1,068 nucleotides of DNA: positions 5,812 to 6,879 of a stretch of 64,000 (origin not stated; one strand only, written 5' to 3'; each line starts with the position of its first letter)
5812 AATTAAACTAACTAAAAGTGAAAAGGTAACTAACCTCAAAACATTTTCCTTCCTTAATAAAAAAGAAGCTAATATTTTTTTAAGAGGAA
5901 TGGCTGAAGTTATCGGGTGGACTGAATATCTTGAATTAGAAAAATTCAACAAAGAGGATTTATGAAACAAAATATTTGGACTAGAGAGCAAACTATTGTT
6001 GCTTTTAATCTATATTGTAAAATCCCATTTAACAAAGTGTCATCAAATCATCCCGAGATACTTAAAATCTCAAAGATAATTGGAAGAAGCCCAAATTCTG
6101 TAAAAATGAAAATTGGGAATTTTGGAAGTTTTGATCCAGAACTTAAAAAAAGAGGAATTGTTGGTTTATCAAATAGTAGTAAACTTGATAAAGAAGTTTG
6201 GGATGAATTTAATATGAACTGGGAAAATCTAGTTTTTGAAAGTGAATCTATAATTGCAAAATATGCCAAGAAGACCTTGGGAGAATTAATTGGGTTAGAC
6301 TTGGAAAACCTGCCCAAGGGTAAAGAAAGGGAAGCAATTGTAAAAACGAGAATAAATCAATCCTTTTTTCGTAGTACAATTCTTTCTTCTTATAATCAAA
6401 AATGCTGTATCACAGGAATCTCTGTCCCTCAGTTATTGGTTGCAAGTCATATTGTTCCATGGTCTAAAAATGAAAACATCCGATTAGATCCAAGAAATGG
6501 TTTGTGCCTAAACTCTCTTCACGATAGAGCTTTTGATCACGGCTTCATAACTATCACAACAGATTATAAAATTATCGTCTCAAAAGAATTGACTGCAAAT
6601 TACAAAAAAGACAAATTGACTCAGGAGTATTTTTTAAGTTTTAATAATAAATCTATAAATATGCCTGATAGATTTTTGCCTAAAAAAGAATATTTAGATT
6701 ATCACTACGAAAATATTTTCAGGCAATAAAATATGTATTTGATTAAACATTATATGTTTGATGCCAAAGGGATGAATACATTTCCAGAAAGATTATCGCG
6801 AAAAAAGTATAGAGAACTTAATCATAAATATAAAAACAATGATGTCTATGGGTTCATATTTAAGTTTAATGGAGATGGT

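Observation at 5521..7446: Low-GC islet of about 1.9 kb carrying an HNH nuclease, an unknown partner and a coupled micro-ORF, with no methyltransferase: candidate orphan restriction/defence cassette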

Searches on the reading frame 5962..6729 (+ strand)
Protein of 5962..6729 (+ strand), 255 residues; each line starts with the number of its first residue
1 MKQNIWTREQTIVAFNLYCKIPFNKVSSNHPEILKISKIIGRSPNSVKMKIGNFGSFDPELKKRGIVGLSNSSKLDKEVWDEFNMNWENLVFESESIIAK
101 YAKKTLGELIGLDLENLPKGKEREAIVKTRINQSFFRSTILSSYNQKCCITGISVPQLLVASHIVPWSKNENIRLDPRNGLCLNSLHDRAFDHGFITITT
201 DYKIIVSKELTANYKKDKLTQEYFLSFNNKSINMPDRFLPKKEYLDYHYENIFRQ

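Call 3: search_protein_families(library=pfam, proteins=[window:5962-6729:+], max_evalue=1)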
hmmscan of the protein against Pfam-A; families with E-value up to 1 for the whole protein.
window:5962-6729:+ (255 aa): 1 family
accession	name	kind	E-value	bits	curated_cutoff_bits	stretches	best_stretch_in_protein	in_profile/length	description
PF13391.12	HNH_2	-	1.9e-13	50.5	21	1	148-198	1-65/66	HNH endonuclease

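Call 4: search_protein_families(library=padloc, proteins=[window:5962-6729:+], max_evalue=1)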
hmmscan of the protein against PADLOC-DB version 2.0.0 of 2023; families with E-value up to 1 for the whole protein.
window:5962-6729:+ (255 aa): 3 families
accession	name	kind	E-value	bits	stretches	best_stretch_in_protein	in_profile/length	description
PDLC04132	HNH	-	7.2e-96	318.7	1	2-254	25-273/286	-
PDLC03546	HNH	-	5.9e-47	158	2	114-253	140-277/282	Type II restriction enzyme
PDLC03529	REase_II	-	4.5e-06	24.1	1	145-251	282-379/389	Type II restriction enzyme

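Call 5: search_protein_families(library=ncbifam, proteins=[window:5962-6729:+], max_evalue=1)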
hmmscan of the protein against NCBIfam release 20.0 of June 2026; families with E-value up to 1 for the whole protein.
window:5962-6729:+ (255 aa): 1 family
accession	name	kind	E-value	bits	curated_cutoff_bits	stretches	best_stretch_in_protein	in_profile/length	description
NF045808.1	PT-DNA_restrict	exception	1.3e-18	67.1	180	1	76-254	104-284/284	phosphorothioated DNA-binding restriction endonuclease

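Call 9: search_solved_structures(query=window:5962-6729:+, max_evalue=1, show_alignments=2)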
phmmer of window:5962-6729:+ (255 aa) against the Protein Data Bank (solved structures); distinct sequences matched with E-value up to 1: 2.
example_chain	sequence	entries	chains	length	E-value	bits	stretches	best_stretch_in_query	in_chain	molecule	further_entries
6yex_A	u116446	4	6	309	2.1e-15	60.1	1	121-254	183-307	HNH endonuclease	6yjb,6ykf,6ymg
4z9y_A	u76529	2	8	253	0.73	12.4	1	41-107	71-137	2-deoxy-D-gluconate 3-dehydrogenase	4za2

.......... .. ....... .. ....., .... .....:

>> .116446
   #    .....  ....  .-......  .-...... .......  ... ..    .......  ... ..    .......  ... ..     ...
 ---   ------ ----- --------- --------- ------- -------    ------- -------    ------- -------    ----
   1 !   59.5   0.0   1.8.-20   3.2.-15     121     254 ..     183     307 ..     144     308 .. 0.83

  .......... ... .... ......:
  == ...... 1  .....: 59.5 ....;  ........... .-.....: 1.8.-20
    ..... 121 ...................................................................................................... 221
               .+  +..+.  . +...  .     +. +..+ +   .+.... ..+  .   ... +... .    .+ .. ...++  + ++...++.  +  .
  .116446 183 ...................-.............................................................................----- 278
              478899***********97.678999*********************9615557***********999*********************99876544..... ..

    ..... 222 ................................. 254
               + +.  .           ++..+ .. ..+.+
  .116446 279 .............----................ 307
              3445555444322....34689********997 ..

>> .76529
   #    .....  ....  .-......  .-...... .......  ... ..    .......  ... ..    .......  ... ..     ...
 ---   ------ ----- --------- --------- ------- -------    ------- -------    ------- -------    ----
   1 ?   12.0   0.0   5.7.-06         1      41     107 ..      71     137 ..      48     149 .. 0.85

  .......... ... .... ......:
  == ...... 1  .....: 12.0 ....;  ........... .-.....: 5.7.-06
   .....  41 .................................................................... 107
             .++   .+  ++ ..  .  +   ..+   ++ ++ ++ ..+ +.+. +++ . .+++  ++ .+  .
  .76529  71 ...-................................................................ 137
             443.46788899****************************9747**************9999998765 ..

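Call 11: find_homologous_proteins(query=window:5962-6729:+)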
Query window:5962-6729:+ (255 aa): 4334 proteins with E <= 0.001 among 4618 candidates; the best 120 are listed.
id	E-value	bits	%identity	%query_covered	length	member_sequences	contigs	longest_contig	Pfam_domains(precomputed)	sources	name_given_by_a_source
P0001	2.8e-168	576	100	100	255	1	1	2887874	PF13391.13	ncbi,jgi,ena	ncbi:MAG: HNH endonuclease [Bacteroidota bacterium]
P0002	2.6e-120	419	68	100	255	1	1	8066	PF13391.13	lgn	-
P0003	2.8e-118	412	67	100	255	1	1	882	PF13391.13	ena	-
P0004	4.2e-118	411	67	100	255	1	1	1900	PF13391.13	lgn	-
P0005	5.3e-118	411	68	100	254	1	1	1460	PF13391.13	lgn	-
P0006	3.8e-117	408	67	100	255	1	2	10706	PF13391.13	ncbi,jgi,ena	jgi:putative restriction endonuclease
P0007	4.9e-117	408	67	99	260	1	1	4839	PF13391.13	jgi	jgi:putative restriction endonuclease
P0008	1.0e-116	407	68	100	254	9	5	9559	PF13391.13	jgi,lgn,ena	-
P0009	1.3e-116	406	67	100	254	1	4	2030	PF13391.13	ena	-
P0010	2.2e-116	406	66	100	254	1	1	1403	PF13391.13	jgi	-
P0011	2.6e-116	405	68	100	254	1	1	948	PF13391.13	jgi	jgi:putative restriction endonuclease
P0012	2.7e-116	405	67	100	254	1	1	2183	PF13391.13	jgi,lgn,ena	-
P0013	3.3e-116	405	67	100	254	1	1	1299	PF13391.13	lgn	-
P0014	4.2e-116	405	69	100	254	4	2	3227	PF13391.13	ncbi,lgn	-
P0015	5.2e-116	404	66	100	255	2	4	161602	PF13391.13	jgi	jgi:putative restriction endonuclease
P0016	8.1e-116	404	67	100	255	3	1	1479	PF13391.13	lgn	-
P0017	1.5e-115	403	67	100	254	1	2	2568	PF13391.13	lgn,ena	-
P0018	1.5e-115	403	67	100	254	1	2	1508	PF13391.13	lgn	-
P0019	1.8e-115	403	67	100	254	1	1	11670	PF13391.13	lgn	-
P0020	1.8e-115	403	66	100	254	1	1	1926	PF13391.13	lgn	-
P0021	3.7e-115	402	67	100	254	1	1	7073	PF13391.13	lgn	-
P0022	4.2e-115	401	68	99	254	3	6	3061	PF13391.13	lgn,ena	-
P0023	4.7e-115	401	68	100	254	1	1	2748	PF13391.13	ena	-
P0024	8.0e-115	401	67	100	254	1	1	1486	PF13391.13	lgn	-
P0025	1.4e-114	400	68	99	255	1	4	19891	PF13391.13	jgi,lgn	jgi:putative restriction endonuclease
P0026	1.6e-114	400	65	100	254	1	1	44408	PF13391.13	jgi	jgi:putative restriction endonuclease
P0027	2.4e-114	399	67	100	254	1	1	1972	PF13391.13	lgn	-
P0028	2.5e-114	399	66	100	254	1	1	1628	PF13391.13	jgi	-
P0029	2.6e-114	399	68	99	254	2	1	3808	PF13391.13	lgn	-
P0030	3.3e-114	399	68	97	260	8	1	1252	PF13391.13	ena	-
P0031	4.7e-114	398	66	100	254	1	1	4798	PF13391.13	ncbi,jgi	jgi:putative restriction endonuclease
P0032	5.1e-114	398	66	100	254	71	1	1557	PF13391.13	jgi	jgi:putative restriction endonuclease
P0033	5.1e-114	398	66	100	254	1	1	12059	PF13391.13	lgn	-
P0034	6.2e-114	398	67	100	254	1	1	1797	PF13391.13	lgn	-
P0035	7.9e-114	397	64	100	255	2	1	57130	PF13391.13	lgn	-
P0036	8.6e-114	397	67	100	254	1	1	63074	PF13391.13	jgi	jgi:putative restriction endonuclease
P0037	1.1e-113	397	65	100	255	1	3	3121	PF13391.13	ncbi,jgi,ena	jgi:putative restriction endonuclease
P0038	1.3e-113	397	65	100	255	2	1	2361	PF13391.13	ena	-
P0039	1.3e-113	397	64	100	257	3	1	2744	PF13391.13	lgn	-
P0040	1.4e-113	396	65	100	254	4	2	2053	PF13391.13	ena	-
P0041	1.8e-113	396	67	100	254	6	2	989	PF13391.13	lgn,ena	-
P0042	1.9e-113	396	67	100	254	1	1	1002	PF13391.13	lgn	-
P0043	2.2e-113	396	67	100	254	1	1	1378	PF13391.13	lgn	-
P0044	2.3e-113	396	66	99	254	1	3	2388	PF13391.13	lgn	-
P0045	2.3e-113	396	65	100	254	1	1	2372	PF13391.13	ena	-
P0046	2.6e-113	396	66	98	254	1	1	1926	PF13391.13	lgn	-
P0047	2.8e-113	395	67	100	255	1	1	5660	PF13391.13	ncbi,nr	ncbi:MAG: HNH endonuclease [Bacteroidales bacterium]|nr:HNH endonuclease [Bacteroidales bacterium]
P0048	3.5e-113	395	66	100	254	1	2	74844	PF13391.13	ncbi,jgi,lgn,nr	ncbi:MAG: HNH endonuclease [Bacteroidales bacterium]|nr:MAG: HNH endonuclease [Bacteroidales bacteri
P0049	3.6e-113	395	67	99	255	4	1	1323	PF13391.13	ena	-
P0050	3.9e-113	395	65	98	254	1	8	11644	PF13391.13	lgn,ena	-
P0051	4.3e-113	395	64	100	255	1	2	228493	PF13391.13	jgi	jgi:putative restriction endonuclease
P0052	4.6e-113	395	63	100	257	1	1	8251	PF13391.13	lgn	-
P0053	5.4e-113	395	66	100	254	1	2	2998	PF13391.13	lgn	-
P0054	5.7e-113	394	65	100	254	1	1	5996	PF13391.13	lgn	-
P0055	6.2e-113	394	66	100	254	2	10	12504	PF13391.13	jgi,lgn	jgi:putative restriction endonuclease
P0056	6.3e-113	394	65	100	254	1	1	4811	PF13391.13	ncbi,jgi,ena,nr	ncbi:MAG TPA: HNH endonuclease [Chitinophagales bacterium]|nr:HNH endonuclease [Chitinophagales bact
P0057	6.4e-113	394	65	100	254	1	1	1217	PF13391.13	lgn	-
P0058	8.2e-113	394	66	99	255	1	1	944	PF13391.13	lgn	-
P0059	8.6e-113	394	65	99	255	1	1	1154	PF13391.13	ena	-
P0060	9.9e-113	394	64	99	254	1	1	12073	PF13391.13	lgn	-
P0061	9.9e-113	394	66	100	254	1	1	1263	PF13391.13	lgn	-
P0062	9.9e-113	394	64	100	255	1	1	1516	PF13391.13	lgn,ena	-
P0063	1.0e-112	394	66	100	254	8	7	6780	PF13391.13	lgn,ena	-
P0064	1.3e-112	393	64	100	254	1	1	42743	PF13391.13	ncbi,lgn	-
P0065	1.5e-112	393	67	99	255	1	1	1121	PF13391.13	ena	-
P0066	1.6e-112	393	67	100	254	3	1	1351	PF13391.13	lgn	-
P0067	1.7e-112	393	67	99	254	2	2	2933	PF13391.13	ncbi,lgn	-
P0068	1.7e-112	393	64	100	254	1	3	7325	PF13391.13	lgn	-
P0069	2.2e-112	393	65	100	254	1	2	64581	PF13391.13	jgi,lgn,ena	jgi:putative restriction endonuclease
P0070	3.0e-112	392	67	99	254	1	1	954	PF13391.13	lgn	-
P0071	3.3e-112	392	67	100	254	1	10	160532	PF13391.13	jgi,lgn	jgi:putative restriction endonuclease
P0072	4.5e-112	392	65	99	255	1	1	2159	PF13391.13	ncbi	-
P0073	5.1e-112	391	64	100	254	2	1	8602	PF13391.13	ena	-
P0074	5.1e-112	391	65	100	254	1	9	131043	PF13391.13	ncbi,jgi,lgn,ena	jgi:putative restriction endonuclease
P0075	5.6e-112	391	65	100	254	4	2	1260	PF13391.13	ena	-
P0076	5.8e-112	391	67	99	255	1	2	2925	PF13391.13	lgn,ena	-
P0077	5.9e-112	391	65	98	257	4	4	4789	PF13391.13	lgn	-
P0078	7.0e-112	391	63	100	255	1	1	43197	PF13391.13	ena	-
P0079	7.0e-112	391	66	99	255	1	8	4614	PF13391.13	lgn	-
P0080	8.3e-112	391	65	100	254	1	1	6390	PF13391.13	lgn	-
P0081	8.4e-112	391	66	98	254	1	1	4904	PF13391.13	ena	-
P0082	8.4e-112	391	65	99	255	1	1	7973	PF13391.13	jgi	-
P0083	8.5e-112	391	66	98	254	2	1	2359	PF13391.13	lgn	-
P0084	9.3e-112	390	65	99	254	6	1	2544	PF13391.13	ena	-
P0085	1.2e-111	390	64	100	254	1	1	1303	PF13391.13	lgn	-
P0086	1.2e-111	390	64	100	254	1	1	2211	PF13391.13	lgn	-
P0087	1.4e-111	390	67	100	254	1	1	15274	PF13391.13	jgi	jgi:putative restriction endonuclease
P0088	1.4e-111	390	64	100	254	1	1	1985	PF13391.13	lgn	-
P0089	1.4e-111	390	65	98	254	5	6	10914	PF13391.13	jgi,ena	-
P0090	1.5e-111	390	65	100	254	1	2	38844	PF13391.13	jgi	jgi:putative restriction endonuclease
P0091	1.5e-111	390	64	100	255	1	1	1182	PF13391.13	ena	-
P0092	1.6e-111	390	66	99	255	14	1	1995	PF13391.13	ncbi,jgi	jgi:putative restriction endonuclease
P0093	1.8e-111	390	65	100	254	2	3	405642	PF13391.13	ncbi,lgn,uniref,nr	ncbi:restriction endonuclease [Flavobacterium plurextorum]|uniref:Restriction endonuclease n=1 Tax=F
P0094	1.8e-111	390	66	99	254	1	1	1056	PF13391.13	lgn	-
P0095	1.8e-111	390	66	99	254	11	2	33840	PF13391.13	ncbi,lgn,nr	ncbi:MAG: HNH endonuclease [Nitrospirae bacterium]|nr:HNH endonuclease [Nitrospirota bacterium]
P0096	1.8e-111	390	64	100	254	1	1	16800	PF13391.13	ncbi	-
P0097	1.9e-111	389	65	99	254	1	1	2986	PF13391.13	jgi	-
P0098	2.0e-111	389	65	100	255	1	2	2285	PF13391.13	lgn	-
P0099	2.1e-111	389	66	100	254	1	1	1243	PF13391.13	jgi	jgi:putative restriction endonuclease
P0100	2.6e-111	389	65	100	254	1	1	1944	PF13391.13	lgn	-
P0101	3.1e-111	389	66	100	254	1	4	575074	PF13391.13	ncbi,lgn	-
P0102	3.4e-111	389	66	98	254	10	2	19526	PF13391.13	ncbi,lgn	ncbi:hypothetical protein D3C85_231700 [compost metagenome]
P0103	3.5e-111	389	64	100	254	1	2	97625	PF13391.13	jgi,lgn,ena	jgi:putative restriction endonuclease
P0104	3.7e-111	389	64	100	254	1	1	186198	PF13391.13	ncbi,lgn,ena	-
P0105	4.2e-111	388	65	100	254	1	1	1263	PF13391.13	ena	-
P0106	4.7e-111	388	65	100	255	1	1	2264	PF13391.13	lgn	-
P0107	4.8e-111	388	64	100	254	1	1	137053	PF13391.13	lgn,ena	-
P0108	5.1e-111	388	64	100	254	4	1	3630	PF13391.13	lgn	-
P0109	5.3e-111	388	65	99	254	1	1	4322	PF13391.13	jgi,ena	-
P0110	5.9e-111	388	65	100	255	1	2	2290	PF13391.13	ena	-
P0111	7.2e-111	388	67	100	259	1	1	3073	PF13391.13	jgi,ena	jgi:putative restriction endonuclease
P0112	7.5e-111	388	65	100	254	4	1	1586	PF13391.13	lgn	-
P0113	7.8e-111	387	65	100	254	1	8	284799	PF13391.13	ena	-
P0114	8.1e-111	387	65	98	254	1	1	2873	PF13391.13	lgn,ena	-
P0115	9.0e-111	387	63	100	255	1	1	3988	PF13391.13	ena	-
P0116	9.5e-111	387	65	100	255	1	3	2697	PF13391.13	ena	-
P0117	1.3e-110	387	66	99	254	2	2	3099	PF13391.13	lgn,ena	-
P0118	1.4e-110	387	66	99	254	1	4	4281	PF13391.13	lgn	-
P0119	1.5e-110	386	65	98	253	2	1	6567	PF13391.13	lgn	-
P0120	1.7e-110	386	64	100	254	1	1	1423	PF13391.13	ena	-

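Call 12: find_encoding_contigs(protein=window:5962-6729:+, flank=8000, max_places=8)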
Protein window:5962-6729:+ (255 aa): 2 contigs read that carry it; 1 place shown.
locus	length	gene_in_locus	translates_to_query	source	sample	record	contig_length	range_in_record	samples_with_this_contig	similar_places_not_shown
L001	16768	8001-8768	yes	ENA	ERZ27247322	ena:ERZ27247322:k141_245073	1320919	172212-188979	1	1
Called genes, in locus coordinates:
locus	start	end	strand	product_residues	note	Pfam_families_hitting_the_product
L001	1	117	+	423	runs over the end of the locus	PF02844:GARS_N, PF01071:GARS_A, PF02655:ATP-grasp_3, PF02843:GARS_C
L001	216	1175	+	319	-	PF01073:3Beta_HSD, PF01370:Epimerase, PF02719:Polysacc_synt_2, PF04321:RmlD_sub_bind, PF16363:GDP_Man_Dehyd, PF07993:NAD_binding_4 (weak)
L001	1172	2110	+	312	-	PF03308:MeaB, PF13401:AAA_22 (faint), PF02492:cobW (weak), PF03266:NTPase_1 (faint)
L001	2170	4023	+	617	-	PF09087:Cyc-maltodext_N, PF00128:Alpha-amylase, PF10438:Cyc-maltodext_C, PF16657:Malt_amylase_C (weak)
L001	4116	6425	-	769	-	PF17678:Glyco_hydro_92N, PF07971:Glyco_hydro_92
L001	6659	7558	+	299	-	PF07719:TPR_2 (faint), PF13181:TPR_8 (faint)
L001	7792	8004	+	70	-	-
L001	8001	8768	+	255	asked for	PF13391:HNH_2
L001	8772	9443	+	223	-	PF09561:RE_HpaII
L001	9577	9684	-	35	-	-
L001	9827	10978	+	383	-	PF02771:Acyl-CoA_dh_N, PF02770:Acyl-CoA_dh_M, PF00441:Acyl-CoA_dh_1, PF08028:Acyl-CoA_dh_2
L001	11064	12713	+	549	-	PF01039:Carboxyl_trans, PF03255:ACCA (weak)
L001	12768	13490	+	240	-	-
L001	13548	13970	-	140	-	-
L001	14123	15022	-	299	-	PF01544:CorA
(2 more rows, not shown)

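Call 29: find_related_loci(query=A2, collection=metagenome_contigs, flank=6000)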
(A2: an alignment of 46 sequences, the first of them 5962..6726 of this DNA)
Query A2 (255 aa) in metagenome_contigs; peptide patterns used: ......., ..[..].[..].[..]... (x = any residue, [..] = any of these).
599 stretches matched a pattern (row limit reached: there are more); 243 encode a relative of the query (tblastn E <= 1e-3); the best 80 are kept; 80 distinct loci.
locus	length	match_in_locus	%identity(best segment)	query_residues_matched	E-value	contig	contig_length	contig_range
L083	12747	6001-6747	68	6-255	8e-119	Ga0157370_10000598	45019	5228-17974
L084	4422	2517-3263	68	6-255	7e-120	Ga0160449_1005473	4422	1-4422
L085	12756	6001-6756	66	1-253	2e-116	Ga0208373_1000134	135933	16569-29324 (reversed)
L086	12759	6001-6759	65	1-254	2e-116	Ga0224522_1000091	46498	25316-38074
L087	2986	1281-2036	65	1-253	4e-120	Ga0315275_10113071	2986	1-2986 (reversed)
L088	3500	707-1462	65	1-253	2e-118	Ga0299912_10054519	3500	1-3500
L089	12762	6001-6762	64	1-255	8e-116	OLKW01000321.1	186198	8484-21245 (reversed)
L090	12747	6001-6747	66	6-255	2e-115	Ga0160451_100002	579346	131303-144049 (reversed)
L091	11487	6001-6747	66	6-255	1e-114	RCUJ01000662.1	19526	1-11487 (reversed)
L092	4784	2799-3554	64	1-253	5e-115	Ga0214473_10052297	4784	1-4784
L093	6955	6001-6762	64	1-255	5e-114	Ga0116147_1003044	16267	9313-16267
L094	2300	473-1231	63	1-255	3e-119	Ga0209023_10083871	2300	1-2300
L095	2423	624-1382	62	1-255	5e-119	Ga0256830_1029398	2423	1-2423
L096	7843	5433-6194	68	1-255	3e-113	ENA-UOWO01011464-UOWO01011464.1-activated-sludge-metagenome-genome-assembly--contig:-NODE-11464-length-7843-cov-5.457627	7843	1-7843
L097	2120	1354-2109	64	1-253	2e-119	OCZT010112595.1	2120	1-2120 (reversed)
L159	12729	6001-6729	54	6-254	1e-88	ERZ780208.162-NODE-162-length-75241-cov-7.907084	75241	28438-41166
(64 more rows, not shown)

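Call 33: predict_structure(alignment_id=A2)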
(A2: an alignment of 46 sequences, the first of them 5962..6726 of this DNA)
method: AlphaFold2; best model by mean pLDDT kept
length: 255 residues; sequences in the alignment: 46
mean_pLDDT: 86.7   pTM: 0.78
mean pLDDT of the five models: 86.7, 75.3, 75.1, 74.9, 72.2
residues with pLDDT >= 90: 109; 70-90: 135; 50-70: 8; < 50: 3
segments of 3 or more residues with pLDDT < 50: 1-3
pLDDT, mean of each block of 10 residues (from residue 1): 74 92 89 92 92 87 68 86 85 89 81 76 83 88 84 88 89 84 94 95 93 83 94 84 95 93
secondary structure, 60 per line:
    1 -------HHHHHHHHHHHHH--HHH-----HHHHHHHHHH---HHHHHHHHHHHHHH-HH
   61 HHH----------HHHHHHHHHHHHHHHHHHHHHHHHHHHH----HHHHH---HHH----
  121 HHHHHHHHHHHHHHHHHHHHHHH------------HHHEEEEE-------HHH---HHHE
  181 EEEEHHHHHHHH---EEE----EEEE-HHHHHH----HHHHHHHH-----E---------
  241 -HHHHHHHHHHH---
elements in order: H8-20 H31-40 H44-57 H59-63 H74-101 H106-110 H121-143 E159-163 E180-184 H185-192 E196-198 E203-206 H208-213 H218-225 H242-252
